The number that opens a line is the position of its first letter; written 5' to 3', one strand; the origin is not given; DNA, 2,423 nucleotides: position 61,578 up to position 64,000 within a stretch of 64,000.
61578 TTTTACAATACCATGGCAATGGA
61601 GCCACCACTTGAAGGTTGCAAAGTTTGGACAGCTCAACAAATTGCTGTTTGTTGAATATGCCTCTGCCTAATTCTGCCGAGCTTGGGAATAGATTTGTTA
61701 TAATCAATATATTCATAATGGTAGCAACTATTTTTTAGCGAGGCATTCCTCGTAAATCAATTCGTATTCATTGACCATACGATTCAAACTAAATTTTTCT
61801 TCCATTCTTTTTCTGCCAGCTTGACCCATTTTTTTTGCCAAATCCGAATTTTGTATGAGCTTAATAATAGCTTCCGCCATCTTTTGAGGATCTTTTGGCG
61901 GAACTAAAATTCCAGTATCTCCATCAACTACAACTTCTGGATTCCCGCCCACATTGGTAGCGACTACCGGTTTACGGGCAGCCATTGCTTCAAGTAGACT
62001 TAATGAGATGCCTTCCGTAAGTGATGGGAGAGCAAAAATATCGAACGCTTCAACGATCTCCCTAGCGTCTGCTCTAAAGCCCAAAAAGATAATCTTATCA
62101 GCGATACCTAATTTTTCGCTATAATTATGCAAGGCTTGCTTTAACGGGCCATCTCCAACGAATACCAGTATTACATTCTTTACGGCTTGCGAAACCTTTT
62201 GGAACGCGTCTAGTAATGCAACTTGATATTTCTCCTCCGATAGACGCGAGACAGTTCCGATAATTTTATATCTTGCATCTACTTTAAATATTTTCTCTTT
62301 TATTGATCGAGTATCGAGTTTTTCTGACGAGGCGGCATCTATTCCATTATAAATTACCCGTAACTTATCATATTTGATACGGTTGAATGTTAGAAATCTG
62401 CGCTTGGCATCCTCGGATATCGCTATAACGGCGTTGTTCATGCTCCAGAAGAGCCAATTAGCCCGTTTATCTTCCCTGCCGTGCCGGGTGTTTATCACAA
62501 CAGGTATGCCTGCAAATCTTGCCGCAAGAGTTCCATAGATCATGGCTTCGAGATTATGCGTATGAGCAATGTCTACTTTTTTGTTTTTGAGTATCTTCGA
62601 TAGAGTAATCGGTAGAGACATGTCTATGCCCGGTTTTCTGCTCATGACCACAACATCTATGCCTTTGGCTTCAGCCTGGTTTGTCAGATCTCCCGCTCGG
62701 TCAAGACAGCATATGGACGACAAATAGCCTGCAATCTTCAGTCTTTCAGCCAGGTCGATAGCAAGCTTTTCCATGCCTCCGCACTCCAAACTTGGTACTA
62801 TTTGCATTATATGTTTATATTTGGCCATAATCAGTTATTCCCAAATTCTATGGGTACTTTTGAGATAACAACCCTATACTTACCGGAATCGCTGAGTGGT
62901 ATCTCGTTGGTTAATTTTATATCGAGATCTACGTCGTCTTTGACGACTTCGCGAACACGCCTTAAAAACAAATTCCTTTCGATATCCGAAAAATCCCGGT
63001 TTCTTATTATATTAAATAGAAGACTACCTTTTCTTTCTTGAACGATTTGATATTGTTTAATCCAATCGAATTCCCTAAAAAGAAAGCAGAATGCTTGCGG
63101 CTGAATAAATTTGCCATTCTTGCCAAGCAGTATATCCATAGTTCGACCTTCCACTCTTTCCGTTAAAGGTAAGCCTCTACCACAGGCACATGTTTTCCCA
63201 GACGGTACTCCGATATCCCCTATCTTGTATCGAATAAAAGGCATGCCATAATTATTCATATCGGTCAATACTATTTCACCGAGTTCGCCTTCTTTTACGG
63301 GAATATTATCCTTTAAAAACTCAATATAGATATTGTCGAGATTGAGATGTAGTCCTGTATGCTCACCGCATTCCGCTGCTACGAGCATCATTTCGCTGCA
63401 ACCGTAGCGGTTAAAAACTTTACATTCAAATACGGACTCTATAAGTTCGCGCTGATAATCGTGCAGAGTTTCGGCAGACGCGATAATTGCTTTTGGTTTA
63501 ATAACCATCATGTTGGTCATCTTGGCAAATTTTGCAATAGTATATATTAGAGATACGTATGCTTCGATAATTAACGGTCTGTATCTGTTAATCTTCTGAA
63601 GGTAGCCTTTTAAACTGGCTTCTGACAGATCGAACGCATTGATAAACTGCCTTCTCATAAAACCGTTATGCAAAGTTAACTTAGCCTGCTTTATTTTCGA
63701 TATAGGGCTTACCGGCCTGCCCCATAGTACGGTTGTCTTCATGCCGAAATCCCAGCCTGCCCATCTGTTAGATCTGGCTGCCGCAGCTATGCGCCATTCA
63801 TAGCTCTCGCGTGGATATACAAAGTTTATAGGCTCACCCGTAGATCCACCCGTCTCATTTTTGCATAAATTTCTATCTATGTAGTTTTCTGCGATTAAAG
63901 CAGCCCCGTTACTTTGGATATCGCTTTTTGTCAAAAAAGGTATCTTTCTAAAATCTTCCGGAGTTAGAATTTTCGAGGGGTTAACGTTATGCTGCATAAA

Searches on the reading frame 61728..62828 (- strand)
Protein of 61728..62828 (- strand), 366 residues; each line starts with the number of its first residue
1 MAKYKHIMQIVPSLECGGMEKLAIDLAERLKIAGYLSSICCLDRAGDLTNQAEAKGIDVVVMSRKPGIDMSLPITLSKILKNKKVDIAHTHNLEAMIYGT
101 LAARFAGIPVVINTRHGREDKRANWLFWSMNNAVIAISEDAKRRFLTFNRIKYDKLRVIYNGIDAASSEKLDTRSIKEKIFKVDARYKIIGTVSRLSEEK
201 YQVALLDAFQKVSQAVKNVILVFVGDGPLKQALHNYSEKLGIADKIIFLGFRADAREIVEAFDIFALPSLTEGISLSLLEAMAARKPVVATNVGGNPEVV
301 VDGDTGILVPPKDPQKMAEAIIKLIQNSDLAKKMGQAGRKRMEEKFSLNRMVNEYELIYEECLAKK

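Call 11: search_protein_families(library=pfam, proteins=[window:61728-62828:-], max_evalue=0.001)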
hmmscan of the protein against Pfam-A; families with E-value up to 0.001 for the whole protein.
window:61728-62828:- (366 aa): 7 families
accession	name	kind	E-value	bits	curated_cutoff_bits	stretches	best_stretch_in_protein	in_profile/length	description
PF00534.26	Glycos_transf_1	-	9.3e-46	155.9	26.4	1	179-341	7-172/172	Glycosyl transferases group 1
PF13692.12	Glyco_trans_1_4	-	1.1e-41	142.9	27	1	188-327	2-142/142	Glycosyl transferases group 1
PF13439.12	Glyco_transf_4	-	1.5e-22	80.9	28.5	1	17-165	2-168/170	Glycosyltransferase Family 4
PF13579.12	Glyco_trans_4_4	-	2.4e-09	38.1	29.7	1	17-162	1-158/158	Glycosyl transferase 4-like domain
PF13477.12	Glyco_trans_4_2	-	2.2e-06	28.3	23.4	1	26-117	16-108/139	Glycosyl transferase 4-like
PF13524.12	Glyco_trans_1_2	-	3.5e-05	24.2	25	1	271-354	60-141/144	Glycosyl transferase-like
PF20706.3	GT4-conflict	-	8.8e-05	22.1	26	0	246-350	263-380/385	Family 4 Glycosyltransferase in conflict systems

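Call 35: find_encoding_contigs(protein=window:61728-62828:-, flank=10000, max_places=3)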
Protein window:61728-62828:- (366 aa): 2 contigs read that carry it; 1 place shown.
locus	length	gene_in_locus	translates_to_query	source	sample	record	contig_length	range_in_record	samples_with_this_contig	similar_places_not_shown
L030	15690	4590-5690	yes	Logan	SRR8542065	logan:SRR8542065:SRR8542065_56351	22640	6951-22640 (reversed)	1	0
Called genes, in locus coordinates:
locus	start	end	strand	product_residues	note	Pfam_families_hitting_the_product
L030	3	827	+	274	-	?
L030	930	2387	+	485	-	PF01943:Polysacc_synt, PF13440:Polysacc_synt_3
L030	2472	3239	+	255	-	PF05050:Methyltransf_21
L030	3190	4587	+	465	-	PF27533:CapK_C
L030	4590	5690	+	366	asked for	PF13439:Glyco_transf_4, PF13477:Glyco_trans_4_2 (weak), PF13579:Glyco_trans_4_4, PF00534:Glycos_transf_1, PF13692:Glyco_trans_1_4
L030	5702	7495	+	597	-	PF13439:Glyco_transf_4, PF13579:Glyco_trans_4_4, PF13477:Glyco_trans_4_2, PF00534:Glycos_transf_1, PF13692:Glyco_trans_1_4, PF01522:Polysacc_deac_1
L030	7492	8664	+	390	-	PF00534:Glycos_transf_1 (weak), PF13692:Glyco_trans_1_4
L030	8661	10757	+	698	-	PF01408:GFO_IDH_MocA, PF22725:GFO_IDH_MocA_C3, PF01073:3Beta_HSD, PF01370:Epimerase, PF02719:Polysacc_synt_2, PF04321:RmlD_sub_bind, PF05368:NmrA, PF07993:NAD_binding_4, +2 more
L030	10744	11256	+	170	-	PF00132:Hexapep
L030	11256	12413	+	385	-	PF13506:Glyco_transf_21, PF13641:Glyco_tranf_2_3, PF00535:Glycos_transf_2, PF13632:Glyco_trans_2_3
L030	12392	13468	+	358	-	-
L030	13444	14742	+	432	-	PF00534:Glycos_transf_1, PF13692:Glyco_trans_1_4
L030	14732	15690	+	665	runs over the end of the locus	PF19501:PcRGLX_1st (faint), PF07944:Beta-AFase-like_GH127_cat (faint)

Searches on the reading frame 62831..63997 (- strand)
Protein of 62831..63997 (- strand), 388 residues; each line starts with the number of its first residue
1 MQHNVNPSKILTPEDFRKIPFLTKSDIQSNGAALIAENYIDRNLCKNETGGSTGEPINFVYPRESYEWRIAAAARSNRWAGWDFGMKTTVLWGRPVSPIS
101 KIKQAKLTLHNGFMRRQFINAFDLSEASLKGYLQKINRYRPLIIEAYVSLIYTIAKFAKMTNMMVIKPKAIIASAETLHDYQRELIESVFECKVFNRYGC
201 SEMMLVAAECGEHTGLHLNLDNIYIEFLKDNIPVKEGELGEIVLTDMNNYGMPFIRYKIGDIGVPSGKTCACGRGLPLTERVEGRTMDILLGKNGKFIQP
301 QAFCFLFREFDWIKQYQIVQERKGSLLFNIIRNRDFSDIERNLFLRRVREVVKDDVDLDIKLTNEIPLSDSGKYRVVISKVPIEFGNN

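Call 11: search_protein_families(library=pfam, proteins=[window:62831-63997:-], max_evalue=0.001)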
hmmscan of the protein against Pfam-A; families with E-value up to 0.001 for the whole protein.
window:62831-63997:- (388 aa): 0 families

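Call 34: find_encoding_contigs(protein=window:62831-63997:-, flank=10000, max_places=2)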
Protein window:62831-63997:- (388 aa): no gene with exactly this product is on record in the collection.
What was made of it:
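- Tried and rejected: One look-up found no record (call 34).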
